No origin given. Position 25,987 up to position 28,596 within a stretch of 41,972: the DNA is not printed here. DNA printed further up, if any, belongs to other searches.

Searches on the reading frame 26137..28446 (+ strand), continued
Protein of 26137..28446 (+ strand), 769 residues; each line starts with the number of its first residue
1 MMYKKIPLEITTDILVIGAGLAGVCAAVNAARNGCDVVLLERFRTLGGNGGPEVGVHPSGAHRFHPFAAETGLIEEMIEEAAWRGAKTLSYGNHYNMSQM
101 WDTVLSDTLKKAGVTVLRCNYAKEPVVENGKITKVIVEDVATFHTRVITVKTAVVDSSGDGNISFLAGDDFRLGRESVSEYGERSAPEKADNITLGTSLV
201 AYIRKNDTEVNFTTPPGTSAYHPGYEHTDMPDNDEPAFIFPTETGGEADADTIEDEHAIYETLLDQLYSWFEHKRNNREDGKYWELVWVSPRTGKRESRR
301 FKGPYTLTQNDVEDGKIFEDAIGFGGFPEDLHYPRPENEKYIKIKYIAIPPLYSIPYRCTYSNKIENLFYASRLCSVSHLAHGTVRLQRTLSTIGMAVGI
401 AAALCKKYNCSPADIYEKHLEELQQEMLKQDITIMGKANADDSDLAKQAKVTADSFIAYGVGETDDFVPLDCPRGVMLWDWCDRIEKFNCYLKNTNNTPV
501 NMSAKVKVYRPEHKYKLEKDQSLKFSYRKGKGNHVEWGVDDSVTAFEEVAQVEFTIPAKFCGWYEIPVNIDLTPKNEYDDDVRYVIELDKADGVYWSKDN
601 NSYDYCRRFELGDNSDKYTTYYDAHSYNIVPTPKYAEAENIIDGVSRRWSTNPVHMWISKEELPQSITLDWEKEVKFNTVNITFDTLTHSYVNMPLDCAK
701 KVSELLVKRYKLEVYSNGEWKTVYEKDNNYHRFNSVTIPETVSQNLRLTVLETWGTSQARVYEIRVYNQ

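Call 10: find_homologous_proteins(query=window:26137-28446:+, max_evalue=1e-10)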
Query window:26137-28446:+ (769 aa): 1796 proteins with E <= 1e-10 among 8000 candidates; the best 120 are listed.
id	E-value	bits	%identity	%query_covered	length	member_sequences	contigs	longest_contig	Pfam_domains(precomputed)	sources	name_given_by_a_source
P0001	0.0e+0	1620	88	100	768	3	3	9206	PF01266.31,PF13450.13,PF00890.31,PF12831.14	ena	-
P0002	0.0e+0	1536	84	100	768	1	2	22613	PF01266.31,PF13450.13,PF00890.31,PF07992.21,PF01134.29,PF12831.14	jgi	-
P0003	0.0e+0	1459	78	100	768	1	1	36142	PF01266.31,PF13450.13,PF00890.31,PF07992.21,PF01134.29,PF12831.14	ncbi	-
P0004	0.0e+0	1408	76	100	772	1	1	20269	PF01266.31,PF13450.13,PF00890.31,PF07992.21,PF01134.29,PF12831.14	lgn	-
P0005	0.0e+0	1365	75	100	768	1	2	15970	PF01266.31,PF13450.13,PF00890.31,PF07992.21,PF01134.29,PF12831.14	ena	-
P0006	0.0e+0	1365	74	100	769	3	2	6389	PF01266.31,PF13450.13,PF00890.31,PF01134.29,PF12831.14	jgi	-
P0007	0.0e+0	1361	74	100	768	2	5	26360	PF01266.31,PF13450.13,PF00890.31,PF01134.29,PF12831.14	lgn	-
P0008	0.0e+0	1331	72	100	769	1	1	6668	PF01266.31,PF13450.13,PF00890.31,PF01134.29,PF12831.14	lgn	-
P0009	0.0e+0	1329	72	100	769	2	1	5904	PF01266.31,PF13450.13,PF00890.31,PF01134.29,PF12831.14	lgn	-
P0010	0.0e+0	1293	70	100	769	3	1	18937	PF01266.31,PF13450.13,PF00890.31,PF07992.21,PF01134.29,PF12831.14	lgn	-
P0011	0.0e+0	1189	66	100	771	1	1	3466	PF01946.24,PF01266.31,PF13450.13,PF00890.31,PF01134.29,PF12831.14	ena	-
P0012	0.0e+0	1180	65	100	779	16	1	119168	PF00890.31,PF12831.14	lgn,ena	-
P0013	0.0e+0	1167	65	100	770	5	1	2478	PF01266.31,PF13450.13,PF00890.31,PF07992.21,PF01134.29,PF12831.14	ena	-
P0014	0.0e+0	1164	65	100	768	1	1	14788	PF01266.31,PF13450.13,PF00890.31,PF01134.29,PF12831.14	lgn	-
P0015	0.0e+0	1161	64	100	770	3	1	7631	PF01266.31,PF13450.13,PF00890.31,PF07992.21,PF01134.29,PF12831.14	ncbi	-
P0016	0.0e+0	1157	64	100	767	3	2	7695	PF00890.31,PF12831.14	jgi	-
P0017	0.0e+0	1155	64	100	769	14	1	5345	PF01266.31,PF13450.13,PF00890.31,PF01134.29,PF12831.14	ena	-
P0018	0.0e+0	1152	64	100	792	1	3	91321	PF01266.31,PF13450.13,PF00890.31,PF01134.29,PF12831.14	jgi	-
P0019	0.0e+0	1151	64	100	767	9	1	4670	PF01266.31,PF13450.13,PF00890.31,PF12831.14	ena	-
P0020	0.0e+0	1151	64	100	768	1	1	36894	PF01946.24,PF01266.31,PF13450.13,PF00890.31,PF07992.21,PF03486.21,PF01134.29,PF12831.14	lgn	-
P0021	0.0e+0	1151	64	100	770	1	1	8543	PF01266.31,PF13450.13,PF00890.31,PF01134.29,PF12831.14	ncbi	-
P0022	0.0e+0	1151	63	100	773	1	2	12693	PF01266.31,PF13450.13,PF00890.31,PF01134.29,PF12831.14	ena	-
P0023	0.0e+0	1149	63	100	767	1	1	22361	PF01266.31,PF13450.13,PF00890.31,PF12831.14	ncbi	-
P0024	0.0e+0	1137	62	100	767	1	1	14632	PF01266.31,PF13450.13,PF00890.31,PF03486.21,PF01134.29,PF12831.14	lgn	-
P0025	0.0e+0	1133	62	100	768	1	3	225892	PF12831.14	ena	-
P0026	0.0e+0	1131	62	100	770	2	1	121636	PF01266.31,PF13450.13,PF00890.31,PF03486.21,PF01134.29,PF12831.14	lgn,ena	-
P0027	0.0e+0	1086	60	99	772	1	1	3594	PF01266.31,PF13450.13,PF00890.31,PF03486.21,PF01134.29,PF12831.14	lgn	-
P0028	0.0e+0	1072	60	100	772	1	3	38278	PF01266.31,PF13450.13,PF00890.31,PF01134.29,PF12831.14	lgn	-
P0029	9.8e-296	1001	55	100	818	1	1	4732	PF01266.31,PF13450.13,PF00890.31,PF12831.14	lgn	-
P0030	1.4e-258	879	50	99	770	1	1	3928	PF01946.24,PF01266.31,PF13450.13,PF00890.31,PF12831.14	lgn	-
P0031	4.3e-237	807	50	99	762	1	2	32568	PF01266.31,PF13450.13,PF00890.31,PF12831.14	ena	-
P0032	1.6e-236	806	49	99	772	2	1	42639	PF01266.31,PF13450.13,PF00890.31,PF03486.21,PF01134.29,PF12831.14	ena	-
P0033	1.4e-235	802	50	99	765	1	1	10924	PF13450.13,PF00890.31,PF12831.14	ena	-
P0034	2.4e-234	798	47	100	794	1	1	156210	PF01266.31,PF13450.13,PF00890.31,PF01134.29,PF12831.14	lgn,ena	-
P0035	9.5e-233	793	49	99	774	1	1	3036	PF01266.31,PF13450.13,PF00890.31,PF01134.29,PF12831.14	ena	-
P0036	3.6e-231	788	48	99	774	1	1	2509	PF01266.31,PF13450.13,PF00890.31,PF01134.29,PF12831.14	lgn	-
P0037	6.1e-231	787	48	99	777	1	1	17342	PF01266.31,PF13450.13,PF00890.31,PF12831.14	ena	-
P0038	2.9e-230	785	49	99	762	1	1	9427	PF13450.13,PF00890.31,PF12831.14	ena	-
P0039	7.7e-229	780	49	99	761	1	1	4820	PF01266.31,PF13450.13,PF00890.31,PF01134.29,PF12831.14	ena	-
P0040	2.5e-226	772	48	99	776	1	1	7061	PF01266.31,PF13450.13,PF00890.31,PF01134.29,PF12831.14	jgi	jgi:hypothetical protein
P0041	3.1e-226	772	47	99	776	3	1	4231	PF01266.31,PF13450.13,PF00890.31,PF01134.29,PF12831.14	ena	-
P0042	5.8e-226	771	46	98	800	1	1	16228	PF01266.31,PF13450.13,PF00890.31,PF07992.21,PF03486.21,PF01134.29,PF12831.14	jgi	-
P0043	1.2e-225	770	47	99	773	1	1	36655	PF01266.31,PF13450.13,PF00890.31,PF01134.29,PF12831.14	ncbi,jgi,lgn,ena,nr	ncbi:MAG: FAD-dependent oxidoreductase [Treponema sp.]|nr:FAD-dependent oxidoreductase [Treponema sp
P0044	5.4e-224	764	47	99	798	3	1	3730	PF01266.31,PF13450.13,PF00890.31,PF07992.21,PF01134.29,PF12831.14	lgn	-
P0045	1.7e-223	762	47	97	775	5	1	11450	PF01266.31,PF13450.13,PF00890.31,PF07992.21,PF01134.29,PF12831.14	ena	-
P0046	1.4e-222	759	46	99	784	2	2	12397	PF01266.31,PF13450.13,PF00890.31,PF01134.29,PF12831.14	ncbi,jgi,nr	ncbi:MAG: FAD-dependent oxidoreductase [Chloroflexi bacterium]|jgi:hypothetical protein|nr:FAD-depen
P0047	3.1e-222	758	48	99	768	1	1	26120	PF00890.31,PF12831.14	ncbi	-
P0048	5.9e-221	754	46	98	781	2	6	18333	PF01266.31,PF13450.13,PF00890.31,PF07992.21,PF01134.29,PF12831.14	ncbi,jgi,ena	-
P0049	1.4e-220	753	47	99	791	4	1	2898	PF01266.31,PF13450.13,PF00890.31,PF01134.29,PF12831.14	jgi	-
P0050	2.3e-220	752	48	99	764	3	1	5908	PF13450.13,PF00890.31,PF12831.14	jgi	jgi:hypothetical protein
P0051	5.0e-220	751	46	98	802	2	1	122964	PF01266.31,PF13450.13,PF00890.31,PF07992.21,PF03486.21,PF01134.29,PF12831.14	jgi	jgi:hypothetical protein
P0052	3.8e-219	748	47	99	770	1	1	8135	PF01266.31,PF13450.13,PF00890.31,PF03486.21,PF01134.29,PF12831.14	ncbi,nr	ncbi:hypothetical protein FACS1894163_09760 [Spirochaetia bacterium]|nr:hypothetical protein FACS189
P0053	5.4e-219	748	45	99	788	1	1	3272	PF01266.31,PF13450.13,PF00890.31,PF12831.14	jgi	-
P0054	7.2e-216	737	46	99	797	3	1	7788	PF00754.32,PF01266.31,PF13450.13,PF00890.31,PF07992.21,PF01134.29,PF12831.14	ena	-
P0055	3.7e-215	735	46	99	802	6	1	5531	PF01266.31,PF13450.13,PF00890.31,PF07992.21,PF01134.29,PF12831.14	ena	-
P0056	1.6e-214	733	46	99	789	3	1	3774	PF01266.31,PF13450.13,PF00890.31,PF01134.29,PF12831.14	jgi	jgi:hypothetical protein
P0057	3.5e-214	732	45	99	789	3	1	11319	PF01266.31,PF13450.13,PF00890.31,PF01134.29,PF12831.14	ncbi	-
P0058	4.0e-214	731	45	98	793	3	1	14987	PF01266.31,PF13450.13,PF00890.31,PF01134.29,PF12831.14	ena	-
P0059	7.6e-214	731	45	99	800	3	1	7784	PF01266.31,PF13450.13,PF00890.31,PF07992.21,PF00070.34,PF01134.29,PF12831.14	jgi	jgi:hypothetical protein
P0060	3.5e-213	728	45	100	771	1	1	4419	PF13450.13,PF00890.31,PF07992.21,PF12831.14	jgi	-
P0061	4.6e-213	728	47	99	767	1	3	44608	PF13450.13,PF00890.31,PF12831.14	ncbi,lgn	-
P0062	9.3e-213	727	45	99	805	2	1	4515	PF01266.31,PF13450.13,PF12831.14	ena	-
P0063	2.4e-212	726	45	99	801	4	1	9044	PF01266.31,PF00890.31,PF12831.14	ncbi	-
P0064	2.2e-211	722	47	99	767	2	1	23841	PF01266.31,PF13450.13,PF00890.31,PF12831.14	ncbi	-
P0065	5.6e-211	721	45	99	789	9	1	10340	PF01266.31,PF00890.31,PF01134.29,PF12831.14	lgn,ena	-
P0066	8.3e-210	717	46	99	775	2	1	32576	PF01266.31,PF13450.13,PF00890.31,PF01134.29,PF12831.14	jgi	jgi:hypothetical protein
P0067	1.0e-208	714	51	84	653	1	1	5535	PF01266.31,PF00890.31,PF12831.14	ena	-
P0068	5.4e-208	711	44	99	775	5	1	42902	PF01266.31,PF13450.13,PF00890.31,PF12831.14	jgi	jgi:hypothetical protein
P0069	7.7e-207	707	45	100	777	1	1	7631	PF01266.31,PF13450.13,PF00890.31,PF12831.14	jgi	jgi:hypothetical protein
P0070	1.3e-206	707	44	99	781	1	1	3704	PF01266.31,PF13450.13,PF00890.31,PF01134.29,PF12831.14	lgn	-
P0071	1.2e-205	703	46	98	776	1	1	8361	PF13450.13,PF00890.31,PF07992.21,PF00070.34,PF01134.29,PF12831.14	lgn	-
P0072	2.5e-204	699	43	100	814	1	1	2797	PF01266.31,PF13450.13,PF00890.31,PF01262.28,PF01134.29,PF12831.14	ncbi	ncbi:MAG: FAD-dependent oxidoreductase [Chloroflexota bacterium]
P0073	5.2e-203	695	44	97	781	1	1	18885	PF12831.14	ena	-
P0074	2.0e-202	693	43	100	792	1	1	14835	PF01266.31,PF13450.13,PF00890.31,PF07992.21,PF12831.14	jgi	jgi:hypothetical protein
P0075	1.1e-201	690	44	99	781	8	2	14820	PF12831.14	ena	-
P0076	1.2e-201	690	45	99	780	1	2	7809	PF12831.14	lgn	-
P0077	8.7e-201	687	44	99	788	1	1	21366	PF13450.13,PF12831.14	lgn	-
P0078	7.5e-199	681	43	100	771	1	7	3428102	PF01266.31,PF13450.13,PF00890.31,PF12831.14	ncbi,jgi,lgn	ncbi:MAG: FAD-dependent oxidoreductase [Christensenellales bacterium]|jgi:hypothetical protein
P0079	1.2e-197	677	44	99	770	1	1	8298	PF00890.31,PF01134.29,PF12831.14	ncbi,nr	ncbi:MAG: FAD-dependent oxidoreductase [Clostridiales bacterium]|nr:FAD-dependent oxidoreductase [Cl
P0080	3.4e-197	675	43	99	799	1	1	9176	PF01266.31,PF13450.13,PF00890.31,PF03486.21,PF01134.29,PF12831.14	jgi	jgi:hypothetical protein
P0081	5.3e-197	675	43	99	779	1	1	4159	PF00754.32,PF01266.31,PF13450.13,PF00890.31,PF01134.29,PF12831.14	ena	-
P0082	5.8e-197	675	43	100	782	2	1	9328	PF12831.14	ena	-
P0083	2.8e-196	672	43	99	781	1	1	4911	PF12831.14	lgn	-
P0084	3.4e-196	672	43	99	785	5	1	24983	PF01266.31,PF13450.13,PF00890.31,PF07992.21,PF01134.29,PF12831.14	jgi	-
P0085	2.0e-195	670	43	99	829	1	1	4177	PF01266.31,PF13450.13,PF00890.31,PF07992.21,PF01134.29,PF12831.14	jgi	-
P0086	4.1e-195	669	44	99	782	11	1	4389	PF12831.14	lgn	-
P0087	1.6e-194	667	42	99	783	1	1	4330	PF12831.14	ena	-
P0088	3.7e-194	665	44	99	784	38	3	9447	PF13450.13,PF12831.14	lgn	-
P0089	6.4e-194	665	43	100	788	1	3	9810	PF12831.14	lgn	-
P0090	2.1e-192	660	44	97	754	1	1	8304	PF12831.14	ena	-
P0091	4.7e-192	658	43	100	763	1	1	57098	PF00890.31,PF01134.29,PF12831.14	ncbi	-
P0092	1.3e-191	657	41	99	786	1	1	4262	PF00890.31,PF12831.14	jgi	-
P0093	1.9e-189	650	43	99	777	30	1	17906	PF13450.13,PF00890.31,PF07992.21,PF01134.29,PF12831.14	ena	-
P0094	1.9e-189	650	43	99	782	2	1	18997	PF12831.14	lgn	-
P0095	9.1e-189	648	43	99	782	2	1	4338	PF13450.13,PF12831.14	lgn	-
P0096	1.1e-188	647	42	99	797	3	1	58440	PF01266.31,PF13450.13,PF00890.31,PF07992.21,PF12831.14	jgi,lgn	-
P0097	1.8e-188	647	44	99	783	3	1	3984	PF13450.13,PF12831.14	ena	-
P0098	2.2e-187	643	42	99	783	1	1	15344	PF13450.13,PF12831.14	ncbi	-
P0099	1.0e-186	641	42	99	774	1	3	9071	PF00890.31,PF12831.14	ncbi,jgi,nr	ncbi:MAG: FAD-dependent oxidoreductase [Ruminococcaceae bacterium]|nr:FAD-dependent oxidoreductase [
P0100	8.5e-186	638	42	99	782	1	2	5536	PF12831.14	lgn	-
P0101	9.6e-186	638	42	99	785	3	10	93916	PF00890.31,PF12831.14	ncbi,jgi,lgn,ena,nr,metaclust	ncbi:MAG: FAD-dependent oxidoreductase [Lentisphaerae bacterium]|jgi:hypothetical protein|nr:FAD-dep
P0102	1.9e-185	637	44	97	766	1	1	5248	PF13450.13,PF00890.31,PF01134.29,PF12831.14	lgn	-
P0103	5.5e-185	635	43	99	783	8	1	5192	PF13450.13,PF12831.14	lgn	-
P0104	6.5e-185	635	42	99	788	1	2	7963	PF12831.14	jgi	-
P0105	9.4e-185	634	40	100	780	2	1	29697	PF00890.31,PF12831.14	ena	-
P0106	3.5e-184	632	43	99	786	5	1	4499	PF12831.14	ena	-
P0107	9.5e-184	631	42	99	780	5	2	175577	PF12831.14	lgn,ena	-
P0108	4.7e-183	629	40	96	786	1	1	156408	PF01266.31,PF13450.13,PF07992.21,PF12831.14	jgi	-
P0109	1.3e-182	627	41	99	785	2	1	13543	PF01266.31,PF13450.13,PF00890.31,PF01134.29,PF12831.14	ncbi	-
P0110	2.4e-182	626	41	98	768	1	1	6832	PF13450.13,PF12831.14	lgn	-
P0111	2.8e-182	626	40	100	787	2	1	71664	PF00890.31,PF12831.14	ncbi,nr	ncbi:MAG: FAD-dependent oxidoreductase [Armatimonadetes bacterium]|nr:FAD-dependent oxidoreductase [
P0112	2.4e-181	623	40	99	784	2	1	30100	PF01266.31,PF13450.13,PF00890.31,PF12831.14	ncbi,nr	ncbi:MAG TPA: FAD-dependent oxidoreductase [Armatimonadota bacterium]|nr:FAD-dependent oxidoreductas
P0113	4.3e-181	622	40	98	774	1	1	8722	PF01266.31,PF13450.13,PF00890.31,PF12831.14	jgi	-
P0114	2.6e-180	620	41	99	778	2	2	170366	PF13450.13,PF00890.31,PF12831.14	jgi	jgi:hypothetical protein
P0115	5.1e-180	619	40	100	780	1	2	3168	PF13450.13,PF00890.31,PF01134.29,PF12831.14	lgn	-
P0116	8.5e-180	618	41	99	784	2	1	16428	PF13450.13,PF12831.14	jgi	-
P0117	1.3e-179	617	40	99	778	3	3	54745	PF13450.13,PF00890.31,PF12831.14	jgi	jgi:hypothetical protein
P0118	4.4e-178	612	41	99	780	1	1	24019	PF13450.13,PF00890.31,PF12831.14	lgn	-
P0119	7.4e-178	612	41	99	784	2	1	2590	PF13450.13,PF12831.14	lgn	-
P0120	8.3e-178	611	54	65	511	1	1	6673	PF01266.31,PF13450.13,PF00890.31,PF01134.29,PF12831.14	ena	-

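Call 13: find_encoding_contigs(protein=P0012, flank=10000, max_places=2)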
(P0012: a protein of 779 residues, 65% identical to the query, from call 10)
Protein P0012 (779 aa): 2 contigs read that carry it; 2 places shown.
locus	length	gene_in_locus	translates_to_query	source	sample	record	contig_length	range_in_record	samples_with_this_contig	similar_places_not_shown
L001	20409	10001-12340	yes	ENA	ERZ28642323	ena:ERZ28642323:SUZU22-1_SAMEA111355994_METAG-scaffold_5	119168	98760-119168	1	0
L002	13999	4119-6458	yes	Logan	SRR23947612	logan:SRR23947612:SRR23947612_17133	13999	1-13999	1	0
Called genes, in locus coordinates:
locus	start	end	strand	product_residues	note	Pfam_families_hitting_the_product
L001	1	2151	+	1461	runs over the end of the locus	PF02018:CBM_4_9 (faint)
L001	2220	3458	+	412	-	-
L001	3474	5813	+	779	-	PF02837:Glyco_hydro_2_N, PF22666:Glyco_hydro_2_N2, PF00703:Glyco_hydro_2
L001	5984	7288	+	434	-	PF00890:FAD_binding_2 (weak), PF01134:GIDA (faint), PF01266:DAO (weak), PF01946:Thi4 (weak), PF12831:FAD_oxidored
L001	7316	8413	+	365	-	PF00657:Lipase_GDSL (faint), PF13472:Lipase_GDSL_2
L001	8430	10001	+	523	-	PF04616:Glyco_hydro_43, PF17851:GH43_C2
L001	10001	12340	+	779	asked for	PF00890:FAD_binding_2 (faint), PF12831:FAD_oxidored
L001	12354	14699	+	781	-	PF22666:Glyco_hydro_2_N2, PF00703:Glyco_hydro_2 (weak)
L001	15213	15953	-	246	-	PF02463:SMC_N (weak), PF00005:ABC_tran, PF13304:AAA_21 (weak)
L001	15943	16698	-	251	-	PF00528:BPD_transp_1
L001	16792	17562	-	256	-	PF00497:SBP_bac_3, PF12974:Phosphonate-bd, PF09084:NMT1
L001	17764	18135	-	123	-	PF14276:DUF4363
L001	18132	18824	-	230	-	PF04239:DUF421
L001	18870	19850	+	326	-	PF00126:HTH_1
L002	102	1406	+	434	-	PF00890:FAD_binding_2 (weak), PF01134:GIDA (faint), PF01266:DAO (weak), PF12831:FAD_oxidored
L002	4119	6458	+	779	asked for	PF00890:FAD_binding_2 (faint), PF12831:FAD_oxidored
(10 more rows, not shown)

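Call 14: find_encoding_contigs(protein=P0034, flank=10000, max_places=2)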
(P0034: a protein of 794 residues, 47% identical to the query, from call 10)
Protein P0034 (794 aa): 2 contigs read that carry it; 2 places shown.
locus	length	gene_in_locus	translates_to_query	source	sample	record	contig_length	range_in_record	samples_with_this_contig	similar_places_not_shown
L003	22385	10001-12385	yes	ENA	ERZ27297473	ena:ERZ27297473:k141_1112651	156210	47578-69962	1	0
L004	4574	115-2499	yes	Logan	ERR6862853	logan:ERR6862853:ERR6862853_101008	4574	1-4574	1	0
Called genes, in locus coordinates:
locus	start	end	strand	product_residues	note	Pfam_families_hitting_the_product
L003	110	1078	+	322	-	PF00480:ROK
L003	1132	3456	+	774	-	PF22666:Glyco_hydro_2_N2, PF00703:Glyco_hydro_2, PF02836:Glyco_hydro_2_C (weak)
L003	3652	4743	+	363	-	PF01208:URO-D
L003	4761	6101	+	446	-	PF07992:Pyr_redox_2 (faint), PF12831:FAD_oxidored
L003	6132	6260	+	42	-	-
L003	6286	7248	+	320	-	PF01208:URO-D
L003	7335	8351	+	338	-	PF08240:ADH_N, PF16912:Glu_dehyd_C (weak), PF00107:ADH_zinc_N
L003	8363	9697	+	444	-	PF00370:FGGY_N, PF02782:FGGY_C (weak)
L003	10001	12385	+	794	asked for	PF00890:FAD_binding_2 (weak), PF01134:GIDA (weak), PF01266:DAO (weak), PF12831:FAD_oxidored, PF13450:NAD_binding_8 (weak)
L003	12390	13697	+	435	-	-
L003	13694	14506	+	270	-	PF02811:PHP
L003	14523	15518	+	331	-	PF01408:GFO_IDH_MocA, PF22725:GFO_IDH_MocA_C3, PF02894:GFO_IDH_MocA_C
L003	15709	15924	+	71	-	PF05532:CsbD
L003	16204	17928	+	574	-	PF07694:5TM-5TMR_LYT, PF24820:Diguanyl_cycl_sensor (faint), PF00989:PAS (weak), PF13426:PAS_9, PF08447:PAS_3, PF00989:PAS (weak), PF08448:PAS_4 (weak), PF13188:PAS_8 (weak)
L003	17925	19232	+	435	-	PF02310:B12-binding, PF04055:Radical_SAM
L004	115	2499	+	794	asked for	PF00890:FAD_binding_2 (weak), PF01134:GIDA (weak), PF01266:DAO (weak), PF12831:FAD_oxidored, PF13450:NAD_binding_8 (weak)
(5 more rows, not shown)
